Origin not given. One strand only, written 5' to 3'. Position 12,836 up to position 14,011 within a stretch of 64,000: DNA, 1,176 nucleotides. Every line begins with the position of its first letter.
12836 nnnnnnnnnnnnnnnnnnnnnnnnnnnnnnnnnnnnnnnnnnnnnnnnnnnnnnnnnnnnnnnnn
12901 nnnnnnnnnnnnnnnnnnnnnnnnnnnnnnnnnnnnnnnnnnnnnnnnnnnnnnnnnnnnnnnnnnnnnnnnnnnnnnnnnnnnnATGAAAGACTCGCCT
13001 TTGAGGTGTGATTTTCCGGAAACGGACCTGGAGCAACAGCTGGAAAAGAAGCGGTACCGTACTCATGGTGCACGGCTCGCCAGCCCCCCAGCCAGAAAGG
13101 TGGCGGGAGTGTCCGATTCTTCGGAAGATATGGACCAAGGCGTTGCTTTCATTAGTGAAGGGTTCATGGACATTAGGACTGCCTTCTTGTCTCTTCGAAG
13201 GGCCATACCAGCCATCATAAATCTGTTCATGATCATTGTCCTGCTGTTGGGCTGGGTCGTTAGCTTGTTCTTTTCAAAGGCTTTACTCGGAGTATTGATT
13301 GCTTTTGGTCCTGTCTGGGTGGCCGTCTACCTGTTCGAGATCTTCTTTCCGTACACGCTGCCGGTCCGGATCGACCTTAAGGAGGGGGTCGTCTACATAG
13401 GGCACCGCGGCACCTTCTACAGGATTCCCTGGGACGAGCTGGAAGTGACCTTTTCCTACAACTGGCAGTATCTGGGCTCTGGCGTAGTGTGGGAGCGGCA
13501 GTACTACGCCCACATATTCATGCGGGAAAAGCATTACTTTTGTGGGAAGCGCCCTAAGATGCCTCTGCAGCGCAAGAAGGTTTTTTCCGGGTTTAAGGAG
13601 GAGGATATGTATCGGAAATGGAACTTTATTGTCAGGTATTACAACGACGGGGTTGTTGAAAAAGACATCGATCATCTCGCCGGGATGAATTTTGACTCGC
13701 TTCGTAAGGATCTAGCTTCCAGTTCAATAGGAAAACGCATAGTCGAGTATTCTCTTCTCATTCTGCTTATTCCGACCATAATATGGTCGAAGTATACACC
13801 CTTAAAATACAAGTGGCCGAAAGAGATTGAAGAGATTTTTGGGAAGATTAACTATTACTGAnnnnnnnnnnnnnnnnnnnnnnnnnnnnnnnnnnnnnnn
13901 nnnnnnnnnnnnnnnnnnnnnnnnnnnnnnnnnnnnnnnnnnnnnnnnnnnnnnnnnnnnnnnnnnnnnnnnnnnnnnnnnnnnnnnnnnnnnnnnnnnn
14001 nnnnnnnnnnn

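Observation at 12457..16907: Tandem four-copy array of family-B membrane proteins, each preceded by the last about 35 codons of the upstream truncated gene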

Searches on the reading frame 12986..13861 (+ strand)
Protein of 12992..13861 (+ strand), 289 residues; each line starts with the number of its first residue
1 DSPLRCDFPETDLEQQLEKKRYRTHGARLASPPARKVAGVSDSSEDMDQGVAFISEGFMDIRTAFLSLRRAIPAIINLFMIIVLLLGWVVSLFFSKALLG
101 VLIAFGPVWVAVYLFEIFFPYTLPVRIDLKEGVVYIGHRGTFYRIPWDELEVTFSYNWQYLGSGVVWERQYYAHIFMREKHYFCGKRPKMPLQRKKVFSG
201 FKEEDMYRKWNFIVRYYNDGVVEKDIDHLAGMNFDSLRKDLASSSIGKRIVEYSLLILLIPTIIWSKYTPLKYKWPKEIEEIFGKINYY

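Call 7: search_protein_families(library=pfam, proteins=[window:12992-13861:+], max_evalue=0.01)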
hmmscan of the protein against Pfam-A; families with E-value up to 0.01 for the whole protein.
window:12992-13861:+ (289 aa): 0 families

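Call 10: search_protein_families(library=ncbifam, proteins=[window:12992-13861:+], max_evalue=0.01)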
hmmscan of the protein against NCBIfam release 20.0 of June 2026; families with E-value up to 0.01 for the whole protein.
window:12992-13861:+ (289 aa): 0 families

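Call 20: find_homologous_proteins(query=A2, max_evalue=0.001)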
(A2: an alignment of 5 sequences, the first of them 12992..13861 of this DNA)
Query A2 (5 sequences) (289 aa, profile of the alignment): 103 proteins with E <= 0.001 among 6758 candidates.
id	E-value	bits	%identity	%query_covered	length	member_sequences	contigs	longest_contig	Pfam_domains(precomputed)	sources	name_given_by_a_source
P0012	2.3e-174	596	77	100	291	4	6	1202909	-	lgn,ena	-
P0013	7.3e-174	595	100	100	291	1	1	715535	-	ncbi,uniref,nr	ncbi:hypothetical protein [Marinobacter mangrovi]|uniref:hypothetical protein n=1 Tax=Marinobacter m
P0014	2.2e-173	593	89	100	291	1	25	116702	-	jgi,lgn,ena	jgi:hypothetical protein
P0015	3.1e-173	593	89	100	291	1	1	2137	-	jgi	jgi:hypothetical protein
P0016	8.5e-173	591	89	100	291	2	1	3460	-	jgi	jgi:hypothetical protein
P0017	1.9e-172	590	75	100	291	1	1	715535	PF20455.4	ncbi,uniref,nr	ncbi:hypothetical protein [Marinobacter mangrovi]|uniref:hypothetical protein n=1 Tax=Marinobacter m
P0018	2.1e-172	590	89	100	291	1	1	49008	-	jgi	jgi:hypothetical protein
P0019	5.4e-170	582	87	100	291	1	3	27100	-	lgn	-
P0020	4.0e-169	579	76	100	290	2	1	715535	-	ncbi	-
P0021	4.0e-168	576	84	100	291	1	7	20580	-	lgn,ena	-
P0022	4.2e-168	576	83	100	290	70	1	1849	-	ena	-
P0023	6.3e-168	575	77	100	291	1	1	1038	-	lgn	-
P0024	8.4e-168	575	83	100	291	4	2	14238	-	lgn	-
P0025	9.9e-168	575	82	100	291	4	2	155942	PF20455.4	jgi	-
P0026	1.4e-167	574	79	100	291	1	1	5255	-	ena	-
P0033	1.7e-164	564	80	100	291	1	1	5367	PF20455.4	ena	-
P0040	1.0e-160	552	75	100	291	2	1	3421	PF20455.4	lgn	-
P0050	4.3e-158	543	74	100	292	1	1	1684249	PF20455.4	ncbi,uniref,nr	ncbi:hypothetical protein [Marinobacter sp. ATCH36]|uniref:hypothetical protein n=1 Tax=Marinobacter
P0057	1.1e-154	532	64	100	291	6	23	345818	PF20455.4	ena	-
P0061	1.8e-151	521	66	100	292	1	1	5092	PF20455.4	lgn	-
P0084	2.2e-135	469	58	100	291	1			PF20455.4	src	-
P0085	2.8e-135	468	59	100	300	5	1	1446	PF20455.4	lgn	-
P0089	3.0e-134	465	60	100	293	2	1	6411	PF20455.4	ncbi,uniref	ncbi:DUF6708 domain-containing protein [Methylophaga sp.]|uniref:DUF6708 domain-containing protein n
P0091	1.6e-133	462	57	100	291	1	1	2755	PF20455.4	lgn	-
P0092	2.3e-133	462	57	100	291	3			PF20455.4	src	-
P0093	7.8e-133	460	57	100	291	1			PF20455.4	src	-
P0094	5.9e-132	457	56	100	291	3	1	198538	PF20455.4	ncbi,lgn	-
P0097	3.3e-127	442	56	97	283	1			PF20455.4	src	-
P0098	2.9e-125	435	54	100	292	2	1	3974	PF20455.4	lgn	-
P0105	3.2e-105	370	56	82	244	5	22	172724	PF20455.4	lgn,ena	-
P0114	6.6e-63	231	37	100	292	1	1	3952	PF20455.4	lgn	-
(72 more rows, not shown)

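Call 27: find_related_loci(query=A2, collection=genome_contigs, flank=10000)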
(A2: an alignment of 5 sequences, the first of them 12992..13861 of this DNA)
Query A2 (289 aa) in genome_contigs; peptide patterns used: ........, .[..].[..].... (x = any residue, [..] = any of these).
83 stretches matched a pattern; 29 encode a relative of the query (tblastn E <= 1e-3); 26 distinct loci.
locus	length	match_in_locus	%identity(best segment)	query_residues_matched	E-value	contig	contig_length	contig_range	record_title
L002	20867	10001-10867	84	1-289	2e-168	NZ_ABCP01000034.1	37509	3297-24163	Marinobacter algicola DG893 1103407001889, whole genome shotgun sequence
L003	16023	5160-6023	83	1-289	4e-165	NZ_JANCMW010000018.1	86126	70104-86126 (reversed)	Marinobacter iranensis strain 71-i NODE_18_length_86126_cov_186.282002, whole genome shotgun sequence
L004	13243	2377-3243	80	1-289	1e-164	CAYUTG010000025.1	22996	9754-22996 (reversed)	MAG TPA_asm: uncultured Marinobacter sp. isolate SRP187154_co1_347 genome assembly, contig: NODE_2410_length_22996_cov_5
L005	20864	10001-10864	83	1-289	9e-164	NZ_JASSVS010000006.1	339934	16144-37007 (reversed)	Marinobacter azerbaijanicus strain TBZ242 NODE_6_length_339934_cov_163.103982, whole genome shotgun sequence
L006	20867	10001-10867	81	1-289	7e-163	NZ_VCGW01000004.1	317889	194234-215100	Marinobacter maritimus strain CK47 NODE_4_length_317889_cov_61.464625, whole genome shotgun sequence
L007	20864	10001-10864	82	1-289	1e-162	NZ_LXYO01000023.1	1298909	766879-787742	Marinobacter sp. EhC06 A7_Contig3, whole genome shotgun sequence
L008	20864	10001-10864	81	1-289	2e-162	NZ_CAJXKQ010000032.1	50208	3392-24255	MAG: uncultured Marinobacter sp. isolate SRR6201692_bin.15_MetaBAT_v2.12.1_MAG, whole genome shotgun sequence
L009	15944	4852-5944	78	1-289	3e-157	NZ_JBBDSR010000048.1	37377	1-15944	MAG: Marinobacter sp. isolate LejiaC_58_14 Lejia_C_2567_length_37377_cov_8, whole genome shotgun sequence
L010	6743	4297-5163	79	1-289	5e-157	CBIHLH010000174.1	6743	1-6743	MAG TPA_asm: uncultured Marinobacter sp. isolate SRR17255070_concoct_14 genome assembly, contig: ERZ27337256.2328, whole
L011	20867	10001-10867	77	1-289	2e-156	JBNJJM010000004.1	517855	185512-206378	MAG: Pseudomonadota bacterium isolate BSd78-1 4, whole genome shotgun sequence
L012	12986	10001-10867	76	1-289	1e-155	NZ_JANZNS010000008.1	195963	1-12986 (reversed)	Marinobacter sp. BGYM27 contig8, whole genome shotgun sequence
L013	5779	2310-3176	74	1-289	2e-149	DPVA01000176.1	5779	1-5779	MAG TPA_asm: Gammaproteobacteria bacterium isolate UBA11881 contig_147266, whole genome shotgun sequence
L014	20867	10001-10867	74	1-289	4e-148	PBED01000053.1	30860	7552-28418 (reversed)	MAG: Marinobacter sp. isolate SP33 MHASMcontig_586412, whole genome shotgun sequence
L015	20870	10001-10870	74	1-289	5e-147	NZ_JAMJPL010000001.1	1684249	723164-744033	Marinobacter sp. ATCH36 1_length_1684249_cov_62.893826, whole genome shotgun sequence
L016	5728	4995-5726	84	1-244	1e-142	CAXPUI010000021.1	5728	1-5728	MAG: Candidatus Fonsibacter ubiquis isolate 02um_C4D0729_8.17 genome assembly, contig: k127_1060958, whole genome shotgu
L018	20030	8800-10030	63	1-289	8e-128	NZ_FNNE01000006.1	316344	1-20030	Marinobacter mobilis strain CGMCC 1.7059, whole genome shotgun sequence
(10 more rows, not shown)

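Call 30: search_protein_families(library=pfam, proteins=[L012:7111-10020:+, L012:6294-7160:+, L002:9995-10870:+, L018:5899-6774:+], max_evalue=0.01)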
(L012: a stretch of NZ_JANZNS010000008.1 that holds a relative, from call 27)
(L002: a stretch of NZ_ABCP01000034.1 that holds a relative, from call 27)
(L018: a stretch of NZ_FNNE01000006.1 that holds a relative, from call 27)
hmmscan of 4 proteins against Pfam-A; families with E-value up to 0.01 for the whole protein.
L012:7111-10020:+ (969 aa): 1 family
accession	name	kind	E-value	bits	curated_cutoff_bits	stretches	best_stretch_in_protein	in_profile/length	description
PF20249.3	VasX_N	-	7e-19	68.9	27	1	37-173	1-152/156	VasX toxin N-terminal region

L012:6294-7160:+ (288 aa): 1 family
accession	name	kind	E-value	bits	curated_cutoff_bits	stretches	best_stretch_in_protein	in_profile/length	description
PF13503.11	DUF4123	-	6.8e-23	81.6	25.8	1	14-125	2-110/119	Domain of unknown function (DUF4123)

L002:9995-10870:+ (291 aa): 2 families
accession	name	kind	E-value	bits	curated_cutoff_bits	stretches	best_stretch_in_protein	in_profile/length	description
PF20455.3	DUF6708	-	0.0024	18.1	27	0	114-283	11-194/200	Family of unknown function (DUF6708)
PF00487.30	FA_desaturase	-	0.0037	17.5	29.7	1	52-163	111-202/253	Fatty acid desaturase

L018:5899-6774:+ (291 aa): 1 family
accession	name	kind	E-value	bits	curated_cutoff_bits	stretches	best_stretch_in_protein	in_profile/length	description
PF20455.3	DUF6708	-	0.0011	19.3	27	1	110-283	7-194/200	Family of unknown function (DUF6708)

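Call 31: search_protein_families(library=ncbifam, proteins=[L012:7111-10020:+, L012:6294-7160:+], max_evalue=0.01)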
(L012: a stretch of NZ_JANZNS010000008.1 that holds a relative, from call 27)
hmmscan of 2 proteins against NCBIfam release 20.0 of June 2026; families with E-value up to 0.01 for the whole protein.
L012:7111-10020:+ (969 aa): 2 families
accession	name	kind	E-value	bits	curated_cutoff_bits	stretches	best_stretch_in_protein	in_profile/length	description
NF041559.1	BTH_I2691_fam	subfamily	1.3e-32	113.3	150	2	42-276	9-282/858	T6SS effector BTH_I2691 family protein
NF045600.2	BstA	equivalog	0.004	15.1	1400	0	255-359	105-210/903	sterol transporter cytoplasmic membrane protein BstA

L012:6294-7160:+ (288 aa): 2 families
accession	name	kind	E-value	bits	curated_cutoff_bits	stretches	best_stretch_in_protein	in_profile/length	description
NF053803.1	Tla1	equivalog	3.4e-10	40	200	1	14-148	18-156/245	toxin Tle1 chaperone Tla1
NF010641.0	PRK14038.1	equivalog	0.0014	17.5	554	1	179-234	325-379/454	ADP-specific glucokinase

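Call 35: find_homologous_proteins(query=L012:7111-10017:+, max_evalue=1e-10)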
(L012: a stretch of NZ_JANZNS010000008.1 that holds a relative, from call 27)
Query L012:7111-10017:+ (969 aa): 56 proteins with E <= 1e-10 among 8000 candidates.
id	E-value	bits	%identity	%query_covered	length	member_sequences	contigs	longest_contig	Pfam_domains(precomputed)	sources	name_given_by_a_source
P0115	0.0e+0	2189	100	99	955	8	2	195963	PF20249.4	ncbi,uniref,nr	ncbi:toxin VasX [Marinobacter sp. BGYM27]|uniref:toxin VasX n=1 Tax=Marinobacter sp. BGYM27 TaxID=29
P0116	0.0e+0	1887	85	99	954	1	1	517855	PF20249.4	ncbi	ncbi:MAG: toxin VasX [Pseudomonadota bacterium]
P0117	0.0e+0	1864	84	99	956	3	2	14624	PF20249.4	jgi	-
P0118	0.0e+0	1860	84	99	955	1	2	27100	PF20249.4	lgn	-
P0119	0.0e+0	1855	84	99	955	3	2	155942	PF20249.4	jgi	-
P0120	0.0e+0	1843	83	99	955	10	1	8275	PF20249.4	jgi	jgi:hypothetical protein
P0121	0.0e+0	1838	83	99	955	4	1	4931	PF20249.4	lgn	-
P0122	0.0e+0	1832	83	99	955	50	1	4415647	PF20249.4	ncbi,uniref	ncbi:toxin VasX [Marinobacter sp. M5B]|uniref:toxin VasX n=1 Tax=Marinobacter sp. M5B TaxID=3141535 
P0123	0.0e+0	1825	82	99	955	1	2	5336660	PF20249.4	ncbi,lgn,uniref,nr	ncbi:hypothetical protein RE428_46760 [Marinobacter nanhaiticus D15-8W]|uniref:Toxin VasX N-terminal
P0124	0.0e+0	1809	82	99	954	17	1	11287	PF20249.4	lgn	-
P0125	0.0e+0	1807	82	99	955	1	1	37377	PF20249.4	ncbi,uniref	ncbi:toxin VasX [Marinobacter sp.]|uniref:toxin VasX n=1 Tax=Marinobacter sp. TaxID=50741 RepID=UPI0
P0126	0.0e+0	1804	82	99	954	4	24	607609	PF20249.4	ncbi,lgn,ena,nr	nr:toxin VasX [uncultured Marinobacter sp.]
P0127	0.0e+0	1794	82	99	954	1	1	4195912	PF20249.4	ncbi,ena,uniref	ncbi:toxin VasX [Marinobacter salarius]|uniref:toxin VasX n=1 Tax=Marinobacter salarius TaxID=142091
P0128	0.0e+0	1788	80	99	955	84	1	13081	PF20249.4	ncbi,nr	ncbi:MAG: hypothetical protein OQK10_06105 [Marinobacter sp.]|nr:hypothetical protein [Marinobacter 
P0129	0.0e+0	1786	82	99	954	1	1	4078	PF20249.4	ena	-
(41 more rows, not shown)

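Call 49: search_protein_families(library=pfam, alignment_id=A3, max_evalue=0.001)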
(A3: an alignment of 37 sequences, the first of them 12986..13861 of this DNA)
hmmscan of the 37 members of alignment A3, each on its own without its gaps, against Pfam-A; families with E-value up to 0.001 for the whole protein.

A. member 1, window:12986-13861:+ (291 aa): 0 families

B. families by the number of members that match (of 37 scanned): 1 family
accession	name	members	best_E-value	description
PF20455.3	DUF6708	18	3.3e-08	Family of unknown function (DUF6708)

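Call 52: search_solved_structures(query=A3, max_evalue=1)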
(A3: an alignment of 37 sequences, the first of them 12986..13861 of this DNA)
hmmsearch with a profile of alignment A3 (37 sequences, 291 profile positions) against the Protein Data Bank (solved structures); distinct sequences matched with E-value up to 1: 0.

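Call 58: predict_structure(alignment_id=A3)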
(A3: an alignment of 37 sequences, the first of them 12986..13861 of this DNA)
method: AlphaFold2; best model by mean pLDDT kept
length: 291 residues; sequences in the alignment: 37
mean_pLDDT: 82.8   pTM: 0.81
mean pLDDT of the five models: 82.8, 82.0, 81.0, 81.0, 80.9
residues with pLDDT >= 90: 69; 70-90: 187; 50-70: 28; < 50: 7
segments of 3 or more residues with pLDDT < 50: 20-24
pLDDT, mean of each block of 10 residues (from residue 1): 68 63 61 85 89 85 76 82 90 86 88 81 78 91 92 89 68 89 93 87 89 94 90 86 87 87 78 77 74 54
secondary structure, 60 per line:
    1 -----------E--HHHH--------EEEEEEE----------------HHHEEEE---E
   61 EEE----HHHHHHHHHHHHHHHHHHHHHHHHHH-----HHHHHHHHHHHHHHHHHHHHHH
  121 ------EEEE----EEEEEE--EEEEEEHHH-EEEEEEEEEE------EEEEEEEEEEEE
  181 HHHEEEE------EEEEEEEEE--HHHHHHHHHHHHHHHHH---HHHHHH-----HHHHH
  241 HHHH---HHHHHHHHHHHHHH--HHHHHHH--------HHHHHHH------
elements in order: H15-18 E27-33 E53-56 E60-63 H68-93 H99-120 E127-130 E135-140 E143-148 E153-162 E169-180 E184-187 E194-202 H205-221 H225-230 H236-244 H248-261 H264-270 H279-285

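Call 72: search_solved_structures(query=L012:7153-10017:+, max_evalue=0.01, show_alignments=1)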
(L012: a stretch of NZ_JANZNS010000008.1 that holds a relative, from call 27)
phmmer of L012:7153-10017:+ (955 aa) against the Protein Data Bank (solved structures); distinct sequences matched with E-value up to 0.01: 1.
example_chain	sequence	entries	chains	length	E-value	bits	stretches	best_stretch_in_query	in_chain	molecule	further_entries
9qpv_A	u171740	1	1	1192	6.6e-06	27.3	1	3-165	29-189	Ptx2 toxin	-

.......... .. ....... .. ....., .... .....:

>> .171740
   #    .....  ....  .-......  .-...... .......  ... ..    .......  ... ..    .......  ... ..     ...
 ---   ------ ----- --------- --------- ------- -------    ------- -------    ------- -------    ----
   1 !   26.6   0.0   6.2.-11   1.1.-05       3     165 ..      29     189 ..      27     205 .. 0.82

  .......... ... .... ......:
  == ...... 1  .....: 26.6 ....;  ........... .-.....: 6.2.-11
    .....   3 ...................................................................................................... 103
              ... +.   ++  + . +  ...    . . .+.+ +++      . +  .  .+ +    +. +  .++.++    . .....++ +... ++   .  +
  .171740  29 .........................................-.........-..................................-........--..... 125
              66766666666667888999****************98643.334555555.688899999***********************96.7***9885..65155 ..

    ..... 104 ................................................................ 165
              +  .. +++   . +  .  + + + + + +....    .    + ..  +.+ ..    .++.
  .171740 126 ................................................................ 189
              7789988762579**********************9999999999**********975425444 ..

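Call 82: search_protein_representatives(alignment_id=A3)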
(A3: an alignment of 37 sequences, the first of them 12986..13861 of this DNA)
Query: 37 sequences, 291 profile positions. Proteins with E-value up to 0.001 (for the whole library): 33; up to 1e-10: 19; up to 1e-30: 7. The best 33 are listed.
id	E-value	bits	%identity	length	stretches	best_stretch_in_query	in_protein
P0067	5.6e-153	524.5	-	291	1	1-291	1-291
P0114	4.7e-110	383.6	-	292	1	1-291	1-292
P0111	2.5e-61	223.7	-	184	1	80-197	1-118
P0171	1.4e-55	204.8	-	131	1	17-144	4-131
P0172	6.1e-48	179.8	-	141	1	14-153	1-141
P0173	3.0e-41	157.8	-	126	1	1-101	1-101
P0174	2.2e-36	141.8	-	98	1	1-95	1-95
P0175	1.0e-29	119.9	-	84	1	208-291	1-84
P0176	6.8e-26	107.4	-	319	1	32-288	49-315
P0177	7.0e-26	107.3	-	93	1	1-71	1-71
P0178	1.2e-25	106.6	-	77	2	251-291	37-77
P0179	1.4e-17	80.1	-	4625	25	22-58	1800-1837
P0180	2.0e-17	79.6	-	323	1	34-288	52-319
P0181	8.5e-17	77.5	-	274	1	31-286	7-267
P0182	1.1e-16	77.2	-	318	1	57-287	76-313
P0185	7.4e-14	67.9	-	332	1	54-288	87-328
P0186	2.8e-13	66.0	-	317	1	54-288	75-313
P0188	2.8e-08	49.6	-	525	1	55-289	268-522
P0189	2.9e-08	49.6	-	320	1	51-288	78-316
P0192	1.6e-07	47.1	-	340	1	45-286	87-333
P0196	9.5e-06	41.3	-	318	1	50-284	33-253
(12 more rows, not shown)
